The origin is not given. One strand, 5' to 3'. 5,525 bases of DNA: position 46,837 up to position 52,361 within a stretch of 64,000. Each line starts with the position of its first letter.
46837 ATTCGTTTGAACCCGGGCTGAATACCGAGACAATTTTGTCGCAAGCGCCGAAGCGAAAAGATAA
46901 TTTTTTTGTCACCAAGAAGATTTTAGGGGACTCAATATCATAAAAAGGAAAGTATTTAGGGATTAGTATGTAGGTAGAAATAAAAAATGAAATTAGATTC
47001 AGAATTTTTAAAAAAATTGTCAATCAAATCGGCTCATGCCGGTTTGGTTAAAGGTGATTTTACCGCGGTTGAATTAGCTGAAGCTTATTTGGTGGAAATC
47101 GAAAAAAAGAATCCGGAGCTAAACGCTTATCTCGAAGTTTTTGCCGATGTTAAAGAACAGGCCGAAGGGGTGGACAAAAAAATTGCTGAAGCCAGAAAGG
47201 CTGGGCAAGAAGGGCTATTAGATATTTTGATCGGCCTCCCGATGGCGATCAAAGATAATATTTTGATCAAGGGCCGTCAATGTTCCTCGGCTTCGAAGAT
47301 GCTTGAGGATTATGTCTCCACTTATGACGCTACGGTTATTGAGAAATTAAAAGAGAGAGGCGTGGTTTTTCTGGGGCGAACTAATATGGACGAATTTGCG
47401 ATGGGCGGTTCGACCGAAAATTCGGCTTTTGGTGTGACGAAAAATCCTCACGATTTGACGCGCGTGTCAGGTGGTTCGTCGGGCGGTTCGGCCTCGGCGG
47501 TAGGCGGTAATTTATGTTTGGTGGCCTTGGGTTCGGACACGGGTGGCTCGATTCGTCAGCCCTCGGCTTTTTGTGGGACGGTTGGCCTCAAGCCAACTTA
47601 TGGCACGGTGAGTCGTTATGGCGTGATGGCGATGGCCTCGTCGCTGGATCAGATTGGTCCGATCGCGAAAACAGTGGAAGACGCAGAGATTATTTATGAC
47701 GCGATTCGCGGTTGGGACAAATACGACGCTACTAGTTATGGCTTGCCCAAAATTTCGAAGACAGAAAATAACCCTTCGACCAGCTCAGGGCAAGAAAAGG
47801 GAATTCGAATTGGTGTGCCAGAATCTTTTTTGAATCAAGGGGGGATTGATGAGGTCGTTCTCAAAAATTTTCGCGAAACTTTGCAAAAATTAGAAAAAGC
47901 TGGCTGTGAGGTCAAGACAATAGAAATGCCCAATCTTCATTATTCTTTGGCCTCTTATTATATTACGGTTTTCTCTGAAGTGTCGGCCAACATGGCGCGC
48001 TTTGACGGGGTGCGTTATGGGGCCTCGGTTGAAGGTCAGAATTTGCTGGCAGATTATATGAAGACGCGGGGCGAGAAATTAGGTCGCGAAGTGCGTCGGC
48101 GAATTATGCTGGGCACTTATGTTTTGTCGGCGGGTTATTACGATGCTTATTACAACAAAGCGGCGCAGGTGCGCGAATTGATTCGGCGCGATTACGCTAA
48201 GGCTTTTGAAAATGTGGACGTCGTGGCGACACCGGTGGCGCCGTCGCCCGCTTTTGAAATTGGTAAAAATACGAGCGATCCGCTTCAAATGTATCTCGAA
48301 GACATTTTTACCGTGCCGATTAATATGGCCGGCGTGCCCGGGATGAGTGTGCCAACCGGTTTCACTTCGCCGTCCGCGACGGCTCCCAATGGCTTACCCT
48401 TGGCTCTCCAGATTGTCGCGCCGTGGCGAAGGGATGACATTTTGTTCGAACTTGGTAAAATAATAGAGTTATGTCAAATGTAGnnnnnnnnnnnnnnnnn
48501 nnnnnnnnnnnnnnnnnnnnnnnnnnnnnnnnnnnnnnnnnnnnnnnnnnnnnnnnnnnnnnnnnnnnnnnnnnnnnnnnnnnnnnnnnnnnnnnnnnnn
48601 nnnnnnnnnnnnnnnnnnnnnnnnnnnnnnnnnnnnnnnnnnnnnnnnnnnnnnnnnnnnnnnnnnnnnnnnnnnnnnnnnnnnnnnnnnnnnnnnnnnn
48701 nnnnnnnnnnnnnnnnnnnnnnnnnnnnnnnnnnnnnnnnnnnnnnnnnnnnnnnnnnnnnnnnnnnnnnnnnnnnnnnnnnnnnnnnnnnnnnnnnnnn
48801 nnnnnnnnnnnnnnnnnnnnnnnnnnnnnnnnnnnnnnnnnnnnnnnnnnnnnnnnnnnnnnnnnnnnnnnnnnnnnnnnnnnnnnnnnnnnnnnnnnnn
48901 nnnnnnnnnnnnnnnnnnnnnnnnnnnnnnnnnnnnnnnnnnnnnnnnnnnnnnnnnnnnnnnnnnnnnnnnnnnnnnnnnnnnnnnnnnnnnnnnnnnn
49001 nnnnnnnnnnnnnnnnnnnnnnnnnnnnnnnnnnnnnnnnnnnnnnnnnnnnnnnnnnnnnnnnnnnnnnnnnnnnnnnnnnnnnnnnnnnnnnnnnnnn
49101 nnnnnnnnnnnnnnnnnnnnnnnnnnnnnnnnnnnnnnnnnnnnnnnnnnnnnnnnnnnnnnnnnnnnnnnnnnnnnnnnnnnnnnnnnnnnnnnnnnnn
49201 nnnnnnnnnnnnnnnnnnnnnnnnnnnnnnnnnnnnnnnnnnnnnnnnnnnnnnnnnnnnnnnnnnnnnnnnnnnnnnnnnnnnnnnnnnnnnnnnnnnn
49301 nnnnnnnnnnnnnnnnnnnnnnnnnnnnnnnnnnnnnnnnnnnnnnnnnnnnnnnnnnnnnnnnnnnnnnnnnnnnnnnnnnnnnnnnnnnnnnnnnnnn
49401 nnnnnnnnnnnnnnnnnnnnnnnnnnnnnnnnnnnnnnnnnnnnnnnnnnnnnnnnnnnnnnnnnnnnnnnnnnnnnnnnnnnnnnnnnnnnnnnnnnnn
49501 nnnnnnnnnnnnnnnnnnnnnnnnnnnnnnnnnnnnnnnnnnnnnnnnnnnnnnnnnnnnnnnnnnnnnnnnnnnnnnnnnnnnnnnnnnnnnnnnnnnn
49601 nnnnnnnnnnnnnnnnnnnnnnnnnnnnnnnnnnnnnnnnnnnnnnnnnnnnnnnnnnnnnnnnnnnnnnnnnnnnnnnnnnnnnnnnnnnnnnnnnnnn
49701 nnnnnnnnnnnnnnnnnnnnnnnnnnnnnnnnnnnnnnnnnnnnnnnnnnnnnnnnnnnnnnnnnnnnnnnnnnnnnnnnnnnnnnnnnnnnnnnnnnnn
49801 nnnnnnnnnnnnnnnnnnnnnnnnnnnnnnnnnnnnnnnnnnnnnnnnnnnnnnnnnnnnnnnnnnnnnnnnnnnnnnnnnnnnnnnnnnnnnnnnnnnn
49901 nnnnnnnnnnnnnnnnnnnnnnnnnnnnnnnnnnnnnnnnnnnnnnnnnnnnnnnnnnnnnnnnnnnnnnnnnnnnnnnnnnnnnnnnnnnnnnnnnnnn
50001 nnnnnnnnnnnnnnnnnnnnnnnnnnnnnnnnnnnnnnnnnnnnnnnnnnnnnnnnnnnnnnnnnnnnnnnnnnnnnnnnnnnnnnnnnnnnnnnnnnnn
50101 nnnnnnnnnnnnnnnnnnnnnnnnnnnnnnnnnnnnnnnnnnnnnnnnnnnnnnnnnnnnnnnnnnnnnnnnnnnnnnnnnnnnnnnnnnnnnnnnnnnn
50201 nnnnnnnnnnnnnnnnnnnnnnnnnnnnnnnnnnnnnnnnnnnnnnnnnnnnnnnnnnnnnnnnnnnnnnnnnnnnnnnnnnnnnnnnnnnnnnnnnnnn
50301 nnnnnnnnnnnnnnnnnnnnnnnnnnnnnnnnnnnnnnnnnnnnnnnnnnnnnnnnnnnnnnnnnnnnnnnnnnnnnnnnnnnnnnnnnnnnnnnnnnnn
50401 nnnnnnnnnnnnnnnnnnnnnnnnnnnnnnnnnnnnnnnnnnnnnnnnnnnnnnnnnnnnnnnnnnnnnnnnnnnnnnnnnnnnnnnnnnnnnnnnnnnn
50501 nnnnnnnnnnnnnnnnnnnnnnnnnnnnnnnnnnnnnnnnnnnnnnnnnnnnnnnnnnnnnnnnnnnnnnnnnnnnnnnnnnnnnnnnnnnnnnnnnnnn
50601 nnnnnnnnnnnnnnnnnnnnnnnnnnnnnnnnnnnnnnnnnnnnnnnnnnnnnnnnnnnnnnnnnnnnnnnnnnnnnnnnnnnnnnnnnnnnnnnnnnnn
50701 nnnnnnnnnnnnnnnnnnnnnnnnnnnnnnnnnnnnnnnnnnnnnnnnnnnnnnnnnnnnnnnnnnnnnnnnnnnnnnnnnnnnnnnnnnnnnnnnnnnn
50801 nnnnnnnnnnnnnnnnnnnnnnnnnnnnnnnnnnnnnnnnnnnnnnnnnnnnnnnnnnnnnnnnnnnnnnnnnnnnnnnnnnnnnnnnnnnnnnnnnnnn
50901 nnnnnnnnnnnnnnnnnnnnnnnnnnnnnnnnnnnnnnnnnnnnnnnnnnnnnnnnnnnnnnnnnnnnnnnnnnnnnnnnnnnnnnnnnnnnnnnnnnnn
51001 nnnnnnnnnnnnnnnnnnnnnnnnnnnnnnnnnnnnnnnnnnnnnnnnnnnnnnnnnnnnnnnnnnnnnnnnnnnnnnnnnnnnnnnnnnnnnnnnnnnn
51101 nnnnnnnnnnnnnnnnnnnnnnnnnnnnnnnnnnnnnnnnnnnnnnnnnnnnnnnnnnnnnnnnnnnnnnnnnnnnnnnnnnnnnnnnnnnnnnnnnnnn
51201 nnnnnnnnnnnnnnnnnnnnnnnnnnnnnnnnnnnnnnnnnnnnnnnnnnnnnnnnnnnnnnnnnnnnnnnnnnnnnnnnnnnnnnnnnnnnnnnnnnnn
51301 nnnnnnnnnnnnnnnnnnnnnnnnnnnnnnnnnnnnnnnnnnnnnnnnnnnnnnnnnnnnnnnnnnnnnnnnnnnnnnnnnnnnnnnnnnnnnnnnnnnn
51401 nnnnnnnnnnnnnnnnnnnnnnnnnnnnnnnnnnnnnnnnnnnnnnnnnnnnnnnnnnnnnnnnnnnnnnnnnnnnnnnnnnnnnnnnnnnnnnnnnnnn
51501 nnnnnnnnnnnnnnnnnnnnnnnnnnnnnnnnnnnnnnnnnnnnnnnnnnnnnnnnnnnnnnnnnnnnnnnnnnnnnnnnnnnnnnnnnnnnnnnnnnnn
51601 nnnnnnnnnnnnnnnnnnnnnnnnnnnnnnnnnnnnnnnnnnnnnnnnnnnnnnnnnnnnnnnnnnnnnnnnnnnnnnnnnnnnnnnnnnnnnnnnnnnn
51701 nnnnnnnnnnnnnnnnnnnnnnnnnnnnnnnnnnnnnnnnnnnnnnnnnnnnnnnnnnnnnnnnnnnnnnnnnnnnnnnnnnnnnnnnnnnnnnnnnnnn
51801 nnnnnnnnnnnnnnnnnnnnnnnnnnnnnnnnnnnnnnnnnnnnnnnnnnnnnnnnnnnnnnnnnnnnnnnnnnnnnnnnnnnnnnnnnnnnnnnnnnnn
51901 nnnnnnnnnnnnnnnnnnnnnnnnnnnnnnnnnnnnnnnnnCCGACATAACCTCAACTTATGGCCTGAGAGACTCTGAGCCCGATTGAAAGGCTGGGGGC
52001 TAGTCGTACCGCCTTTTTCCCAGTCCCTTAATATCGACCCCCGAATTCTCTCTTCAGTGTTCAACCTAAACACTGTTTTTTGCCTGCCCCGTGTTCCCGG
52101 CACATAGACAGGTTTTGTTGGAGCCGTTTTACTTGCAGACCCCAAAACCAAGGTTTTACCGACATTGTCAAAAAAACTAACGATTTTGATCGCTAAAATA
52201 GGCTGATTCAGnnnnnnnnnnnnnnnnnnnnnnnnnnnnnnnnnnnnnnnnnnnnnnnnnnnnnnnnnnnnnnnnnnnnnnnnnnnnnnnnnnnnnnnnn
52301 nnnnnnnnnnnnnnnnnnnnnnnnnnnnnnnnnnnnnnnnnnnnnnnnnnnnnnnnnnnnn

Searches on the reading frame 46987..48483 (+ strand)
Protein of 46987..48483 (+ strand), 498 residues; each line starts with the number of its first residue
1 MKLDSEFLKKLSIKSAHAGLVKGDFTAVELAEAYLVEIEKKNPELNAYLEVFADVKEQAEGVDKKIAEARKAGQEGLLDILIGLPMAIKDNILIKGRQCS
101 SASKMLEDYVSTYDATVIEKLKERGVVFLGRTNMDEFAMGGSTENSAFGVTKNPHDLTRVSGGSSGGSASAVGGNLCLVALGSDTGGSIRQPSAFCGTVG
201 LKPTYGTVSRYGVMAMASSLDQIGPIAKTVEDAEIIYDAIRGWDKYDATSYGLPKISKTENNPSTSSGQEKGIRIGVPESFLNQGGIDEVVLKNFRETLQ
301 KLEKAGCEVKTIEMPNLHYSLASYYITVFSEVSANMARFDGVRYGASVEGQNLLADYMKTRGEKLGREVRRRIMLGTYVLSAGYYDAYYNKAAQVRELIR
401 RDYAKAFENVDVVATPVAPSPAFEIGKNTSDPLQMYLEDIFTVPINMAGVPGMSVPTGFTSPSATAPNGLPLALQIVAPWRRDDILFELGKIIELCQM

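Call 27: find_related_loci(query=window:46987-48483:+, collection=genome_contigs, flank=10000)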
Query window:46987-48483:+ (498 aa) in genome_contigs; peptide patterns used: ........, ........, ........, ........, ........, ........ (x = any residue, [..] = any of these).
600 stretches matched a pattern (row limit reached: there are more); 600 encode a relative of the query (tblastn E <= 1e-3); the best 80 are kept; 80 distinct loci.
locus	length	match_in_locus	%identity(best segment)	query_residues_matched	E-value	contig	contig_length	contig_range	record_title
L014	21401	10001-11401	59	8-491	3e-176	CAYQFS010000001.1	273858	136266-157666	MAG TPA_asm: uncultured Candidatus Saccharibacteria bacterium isolate SRP298887_co1_199 genome assembly, contig: NODE_8_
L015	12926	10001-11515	57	8-494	2e-171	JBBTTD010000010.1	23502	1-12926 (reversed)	MAG: Patescibacteria group bacterium isolate H41-bin002_1 H41_bin002_1_000000000010, whole genome shotgun sequence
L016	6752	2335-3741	58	3-491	8e-172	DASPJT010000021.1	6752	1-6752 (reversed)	MAG TPA_asm: Candidatus Paceibacterota bacterium isolate SMAG_U12017 k141_847310, whole genome shotgun sequence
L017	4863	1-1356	59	23-491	1e-168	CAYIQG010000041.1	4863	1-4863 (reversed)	MAG TPA_asm: uncultured Candidatus Saccharibacteria bacterium isolate ERP119705_co3_300 genome assembly, contig: NODE_23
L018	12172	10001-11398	52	8-494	2e-160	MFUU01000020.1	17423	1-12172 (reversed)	MAG: Candidatus Nomurabacteria bacterium RIFCSPLOWO2_01_FULL_39_17 rifcsplowo2_01_scaffold_6795, whole genome shotgun se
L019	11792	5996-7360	52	8-491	7e-156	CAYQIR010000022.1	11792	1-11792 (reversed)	MAG TPA_asm: uncultured Candidatus Saccharibacteria bacterium isolate binchicken_co38_1169 genome assembly, contig: NODE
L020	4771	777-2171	52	8-494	1e-158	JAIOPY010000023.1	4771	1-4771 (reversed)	MAG: Candidatus Nomurabacteria bacterium isolate LakeFargette_0920_ALND_MAG_36_7 LacPavin_0920_ALND_scaffold_269259, who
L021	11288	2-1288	57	46-491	3e-154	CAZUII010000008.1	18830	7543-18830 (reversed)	MAG TPA_asm: uncultured Candidatus Saccharibacteria bacterium isolate SRP342105_co1_365 genome assembly, contig: NODE_39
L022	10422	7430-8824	52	8-494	1e-154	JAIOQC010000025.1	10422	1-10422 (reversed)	MAG: Candidatus Nomurabacteria bacterium isolate LakeFargette_0920_ALND_MAG_36_7 LacPavin_0920_ALND_scaffold_327792, who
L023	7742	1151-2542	49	8-494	2e-153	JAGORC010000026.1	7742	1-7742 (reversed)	MAG: Candidatus Paceibacterota bacterium isolate Gw_Eff_bin_237 Gw_Eff_27354_length_7742_cov_9.891136, whole genome shot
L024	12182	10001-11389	54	8-491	9e-153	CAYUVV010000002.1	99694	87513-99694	MAG TPA_asm: uncultured Candidatus Saccharibacteria bacterium isolate SRP329715_co1_369 genome assembly, contig: NODE_21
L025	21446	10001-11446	49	5-491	7e-146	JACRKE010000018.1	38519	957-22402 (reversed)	MAG: Candidatus Vogelbacteria bacterium isolate NC_groundwater_1847_Pr3_B-0.1um_44_19 SR-2_scaffold_141_1831265, whole g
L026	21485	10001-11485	46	6-494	2e-138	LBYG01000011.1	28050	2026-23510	MAG: Parcubacteria group bacterium GW2011_GWB1_40_14 UT82_C0011, whole genome shotgun sequence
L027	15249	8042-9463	48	8-498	1e-138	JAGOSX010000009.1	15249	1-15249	MAG: Candidatus Paceibacterota bacterium isolate Gw_Eff_bin_351 Gw_Eff_8805_length_15249_cov_13.329784, whole genome sho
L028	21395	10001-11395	48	8-486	1e-138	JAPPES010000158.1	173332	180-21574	MAG: Candidatus Poribacteria bacterium isolate RHO1_bin_11 NODE_152_length_173332_cov_20.127247, whole genome shotgun se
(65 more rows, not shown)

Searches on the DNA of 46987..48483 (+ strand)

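Call 32: search_rna_families(sources=[L014, L016, L019, L020, L021, L023, L024, L026, L027, L043], threshold=gathering)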
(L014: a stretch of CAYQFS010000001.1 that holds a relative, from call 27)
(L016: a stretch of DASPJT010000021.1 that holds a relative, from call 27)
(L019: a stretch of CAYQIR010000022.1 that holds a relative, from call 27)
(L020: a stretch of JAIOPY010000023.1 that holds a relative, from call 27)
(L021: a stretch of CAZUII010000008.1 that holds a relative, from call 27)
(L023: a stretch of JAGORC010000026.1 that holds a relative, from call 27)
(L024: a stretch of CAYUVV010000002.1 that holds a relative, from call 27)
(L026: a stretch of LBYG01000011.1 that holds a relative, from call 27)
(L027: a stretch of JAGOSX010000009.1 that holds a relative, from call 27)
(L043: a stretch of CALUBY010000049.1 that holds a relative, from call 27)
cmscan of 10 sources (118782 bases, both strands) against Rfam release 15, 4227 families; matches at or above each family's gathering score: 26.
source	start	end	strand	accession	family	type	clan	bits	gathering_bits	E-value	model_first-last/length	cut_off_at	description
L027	10901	10974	+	RF00005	tRNA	Gene; tRNA;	CL00001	70.9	29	3.3e-13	1-71/71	no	tRNA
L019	9311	9384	+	RF00005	tRNA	Gene; tRNA;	CL00001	70.1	29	5.4e-13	1-71/71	no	tRNA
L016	4523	4715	-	RF00028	Intron_gpI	Intron;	-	69.8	50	2.2e-15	1-253/253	no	Group I catalytic intron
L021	2174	2247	+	RF00005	tRNA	Gene; tRNA;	CL00001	69.7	29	7.2e-13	1-71/71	no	tRNA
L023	3748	3821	+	RF00005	tRNA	Gene; tRNA;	CL00001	68.9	29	1.2e-12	1-71/71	no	tRNA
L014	12943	13016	+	RF00005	tRNA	Gene; tRNA;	CL00001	68.5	29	1.5e-12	1-71/71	no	tRNA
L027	12052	12123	+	RF00005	tRNA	Gene; tRNA;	CL00001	68.4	29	1.6e-12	1-71/71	no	tRNA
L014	13026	13098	+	RF00005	tRNA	Gene; tRNA;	CL00001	68.2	29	1.9e-12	1-71/71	no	tRNA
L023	3875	3948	+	RF00005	tRNA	Gene; tRNA;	CL00001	67.8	29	2.4e-12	1-71/71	no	tRNA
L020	3618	3691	+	RF00005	tRNA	Gene; tRNA;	CL00001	67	29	4e-12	1-71/71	no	tRNA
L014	12218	12290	+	RF00005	tRNA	Gene; tRNA;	CL00001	66.7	29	4.6e-12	1-71/71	no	tRNA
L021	1992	2063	-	RF00005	tRNA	Gene; tRNA;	CL00001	66.1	29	6.8e-12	1-71/71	no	tRNA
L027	10776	10849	+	RF00005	tRNA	Gene; tRNA;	CL00001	65.6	29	9.5e-12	1-71/71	no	tRNA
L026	13959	14034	+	RF00005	tRNA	Gene; tRNA;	CL00001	65.4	29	1.1e-11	1-71/71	no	tRNA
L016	5493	5564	+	RF00005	tRNA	Gene; tRNA;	CL00001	63.9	29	2.8e-11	1-71/71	no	tRNA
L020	3498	3570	+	RF00005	tRNA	Gene; tRNA;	CL00001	63.1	29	4.5e-11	1-71/71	no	tRNA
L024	12007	12077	+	RF00005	tRNA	Gene; tRNA;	CL00001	62.9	29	5.4e-11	1-71/71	no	tRNA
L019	8288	8488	-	RF00028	Intron_gpI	Intron;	-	61.6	50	6.2e-13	1-253/253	no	Group I catalytic intron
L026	13263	13333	+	RF00005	tRNA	Gene; tRNA;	CL00001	61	29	1.7e-10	1-71/71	no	tRNA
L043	4796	4866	+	RF00005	tRNA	Gene; tRNA;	CL00001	58.9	29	6.8e-10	1-71/71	no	tRNA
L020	2993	3063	+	RF00005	tRNA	Gene; tRNA;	CL00001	58.5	29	8.7e-10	1-71/71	no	tRNA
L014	12081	12152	+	RF00005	tRNA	Gene; tRNA;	CL00001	57.2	29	1.9e-09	1-71/71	no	tRNA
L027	10305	10375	+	RF00005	tRNA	Gene; tRNA;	CL00001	57.2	29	1.9e-09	1-71/71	no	tRNA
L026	12387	12457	+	RF00005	tRNA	Gene; tRNA;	CL00001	53.8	29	1.7e-08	1-71/71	no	tRNA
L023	3339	3409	+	RF00005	tRNA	Gene; tRNA;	CL00001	52.3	29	4.3e-08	1-71/71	no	tRNA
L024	12128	12182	+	RF00005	tRNA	Gene; tRNA;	CL00001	35.1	29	0.0024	1-52/71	3'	tRNA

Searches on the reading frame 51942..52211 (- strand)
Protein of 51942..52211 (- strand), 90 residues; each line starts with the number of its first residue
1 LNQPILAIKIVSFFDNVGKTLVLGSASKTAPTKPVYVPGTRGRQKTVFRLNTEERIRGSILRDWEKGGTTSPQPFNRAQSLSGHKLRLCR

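Call 18: search_protein_families(library=pfam, proteins=[window:51942-52211:-], max_evalue=1)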
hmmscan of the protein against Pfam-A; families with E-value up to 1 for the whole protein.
seq(90 aa): 0 families

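Call 19: search_protein_families(library=phrogs, proteins=[window:51942-52211:-], max_evalue=1)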
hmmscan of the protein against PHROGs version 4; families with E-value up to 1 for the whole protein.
seq(90 aa): 1 family
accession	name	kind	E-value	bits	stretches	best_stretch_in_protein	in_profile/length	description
phrog_8607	-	unknown function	0.32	11.6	1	14-40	18-43/55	-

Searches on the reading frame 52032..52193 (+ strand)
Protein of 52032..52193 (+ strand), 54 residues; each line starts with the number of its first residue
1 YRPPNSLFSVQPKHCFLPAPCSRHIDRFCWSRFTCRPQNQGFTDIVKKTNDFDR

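Call 18: search_protein_families(library=pfam, proteins=[window:52032-52193:+], max_evalue=1)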
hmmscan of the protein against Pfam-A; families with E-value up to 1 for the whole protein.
seq(54 aa): 0 families

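Call 19: search_protein_families(library=phrogs, proteins=[window:52032-52193:+], max_evalue=1)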
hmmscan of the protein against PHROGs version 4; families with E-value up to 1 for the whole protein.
seq(54 aa): 2 families
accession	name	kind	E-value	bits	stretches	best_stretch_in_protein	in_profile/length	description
phrog_29680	-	unknown function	0.092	13.8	1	10-34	34-57/73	-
phrog_2129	-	unknown function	0.1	13.7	1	30-53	37-60/79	-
